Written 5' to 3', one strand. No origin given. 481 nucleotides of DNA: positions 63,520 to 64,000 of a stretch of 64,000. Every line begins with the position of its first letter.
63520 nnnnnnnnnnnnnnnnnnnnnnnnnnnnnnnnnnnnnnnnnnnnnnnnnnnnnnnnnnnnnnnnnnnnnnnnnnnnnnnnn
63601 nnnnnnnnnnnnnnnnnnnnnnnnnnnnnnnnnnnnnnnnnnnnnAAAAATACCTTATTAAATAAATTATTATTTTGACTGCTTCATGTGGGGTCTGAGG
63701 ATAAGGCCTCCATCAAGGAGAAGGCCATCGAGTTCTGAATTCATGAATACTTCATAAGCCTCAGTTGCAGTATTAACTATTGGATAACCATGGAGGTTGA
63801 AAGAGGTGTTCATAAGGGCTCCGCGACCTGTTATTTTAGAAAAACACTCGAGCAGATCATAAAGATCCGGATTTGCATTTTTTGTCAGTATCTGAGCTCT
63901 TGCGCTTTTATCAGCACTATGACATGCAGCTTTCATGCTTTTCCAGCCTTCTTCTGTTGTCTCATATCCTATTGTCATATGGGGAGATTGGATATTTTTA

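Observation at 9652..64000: A ~55-kb co-directional glycan super-locus with an exceptionally dense tailoring toolkit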

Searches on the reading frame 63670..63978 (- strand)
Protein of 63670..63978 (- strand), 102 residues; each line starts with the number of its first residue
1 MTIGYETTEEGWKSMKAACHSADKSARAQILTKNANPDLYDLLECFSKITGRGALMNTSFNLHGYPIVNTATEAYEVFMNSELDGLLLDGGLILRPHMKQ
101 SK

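Call 8: search_protein_families(library=pfam, proteins=[window:63670-63978:-])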
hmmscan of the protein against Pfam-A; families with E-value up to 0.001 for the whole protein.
window:63670-63978:- (102 aa): 1 family
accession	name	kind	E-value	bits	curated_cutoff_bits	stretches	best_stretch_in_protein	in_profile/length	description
PF16861.10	Carbam_trans_C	-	3.8e-25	88.8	27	1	1-93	77-168/170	Carbamoyltransferase C-terminus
